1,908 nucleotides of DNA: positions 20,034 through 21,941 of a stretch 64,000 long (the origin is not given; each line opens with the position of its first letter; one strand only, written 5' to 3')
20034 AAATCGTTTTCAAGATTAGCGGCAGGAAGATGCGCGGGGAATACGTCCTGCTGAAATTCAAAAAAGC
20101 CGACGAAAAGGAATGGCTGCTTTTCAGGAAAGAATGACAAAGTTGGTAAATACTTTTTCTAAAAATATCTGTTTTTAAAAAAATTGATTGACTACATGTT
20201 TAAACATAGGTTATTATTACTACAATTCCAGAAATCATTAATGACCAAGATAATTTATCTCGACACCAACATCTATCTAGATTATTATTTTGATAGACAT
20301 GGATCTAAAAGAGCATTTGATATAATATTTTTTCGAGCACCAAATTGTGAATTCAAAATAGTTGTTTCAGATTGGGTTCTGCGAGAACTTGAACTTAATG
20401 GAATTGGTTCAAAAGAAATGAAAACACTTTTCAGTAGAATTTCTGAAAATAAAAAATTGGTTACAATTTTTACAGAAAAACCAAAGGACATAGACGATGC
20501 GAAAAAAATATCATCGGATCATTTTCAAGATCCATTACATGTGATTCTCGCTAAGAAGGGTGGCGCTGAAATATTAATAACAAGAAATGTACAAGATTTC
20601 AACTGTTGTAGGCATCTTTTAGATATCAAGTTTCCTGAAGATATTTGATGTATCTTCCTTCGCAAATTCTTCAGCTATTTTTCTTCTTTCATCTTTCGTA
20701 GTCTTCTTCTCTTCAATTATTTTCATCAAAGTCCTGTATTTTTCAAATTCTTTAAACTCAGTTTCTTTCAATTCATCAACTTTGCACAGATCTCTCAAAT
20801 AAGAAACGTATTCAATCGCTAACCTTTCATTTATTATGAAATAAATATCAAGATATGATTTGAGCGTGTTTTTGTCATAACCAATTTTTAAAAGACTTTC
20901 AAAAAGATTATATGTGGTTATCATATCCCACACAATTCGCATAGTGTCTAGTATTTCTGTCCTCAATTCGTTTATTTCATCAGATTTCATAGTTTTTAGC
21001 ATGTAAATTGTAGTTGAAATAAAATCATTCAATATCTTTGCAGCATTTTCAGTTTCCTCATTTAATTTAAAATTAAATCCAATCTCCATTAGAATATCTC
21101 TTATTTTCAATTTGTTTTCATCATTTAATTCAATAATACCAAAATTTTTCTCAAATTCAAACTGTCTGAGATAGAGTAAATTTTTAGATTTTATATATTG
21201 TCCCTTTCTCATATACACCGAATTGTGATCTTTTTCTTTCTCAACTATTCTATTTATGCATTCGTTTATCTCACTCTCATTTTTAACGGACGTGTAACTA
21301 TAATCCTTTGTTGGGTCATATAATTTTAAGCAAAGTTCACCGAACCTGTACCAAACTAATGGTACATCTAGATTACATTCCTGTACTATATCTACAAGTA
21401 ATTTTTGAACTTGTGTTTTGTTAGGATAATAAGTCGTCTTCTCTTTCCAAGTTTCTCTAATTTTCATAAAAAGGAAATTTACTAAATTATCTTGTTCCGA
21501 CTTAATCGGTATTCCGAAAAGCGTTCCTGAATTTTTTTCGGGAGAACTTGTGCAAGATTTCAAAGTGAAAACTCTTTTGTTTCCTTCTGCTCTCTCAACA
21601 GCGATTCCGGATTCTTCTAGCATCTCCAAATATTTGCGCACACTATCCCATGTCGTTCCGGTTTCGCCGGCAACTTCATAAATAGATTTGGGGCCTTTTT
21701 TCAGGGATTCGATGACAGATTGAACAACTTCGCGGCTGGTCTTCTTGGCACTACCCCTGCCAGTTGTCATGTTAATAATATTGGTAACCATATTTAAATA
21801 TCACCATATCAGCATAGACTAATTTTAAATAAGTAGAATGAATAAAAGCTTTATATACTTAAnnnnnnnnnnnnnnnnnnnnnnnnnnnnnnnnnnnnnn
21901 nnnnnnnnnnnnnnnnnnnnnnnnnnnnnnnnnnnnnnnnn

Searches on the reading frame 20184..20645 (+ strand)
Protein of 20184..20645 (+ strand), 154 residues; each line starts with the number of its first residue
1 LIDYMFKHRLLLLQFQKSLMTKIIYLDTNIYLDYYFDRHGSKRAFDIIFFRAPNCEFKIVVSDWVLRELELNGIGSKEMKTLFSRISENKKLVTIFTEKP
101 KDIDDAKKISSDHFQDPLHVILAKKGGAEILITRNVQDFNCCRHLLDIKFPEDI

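Call 52: search_protein_families(library=pfam, proteins=[window:20184-20645:+], max_evalue=0.01)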
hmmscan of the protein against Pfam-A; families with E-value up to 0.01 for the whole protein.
window:20184-20645:+ (154 aa): 3 families
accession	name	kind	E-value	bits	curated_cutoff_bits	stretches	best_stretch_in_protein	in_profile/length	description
PF13470.12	PIN_3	-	2.6e-05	25.4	27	1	26-136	4-114/115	PIN domain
PF16289.11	PIN_12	-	0.0016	19.3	32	1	24-109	1-93/172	PIN domain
PF01850.27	PIN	-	0.0035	18.4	23.6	1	24-135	1-111/120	PIN domain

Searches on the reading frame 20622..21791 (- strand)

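Call 52: search_protein_families(library=pfam, proteins=[window:20622-21791:-], max_evalue=0.01)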
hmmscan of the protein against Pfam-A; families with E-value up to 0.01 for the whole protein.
window:20622-21791:- (390 aa): 1 family
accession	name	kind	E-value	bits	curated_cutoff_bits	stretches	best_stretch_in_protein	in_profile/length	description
PF24033.1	DUF7342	-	3.2e-05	24.4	31.6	1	18-75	2-58/150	Family of unknown function (DUF7342)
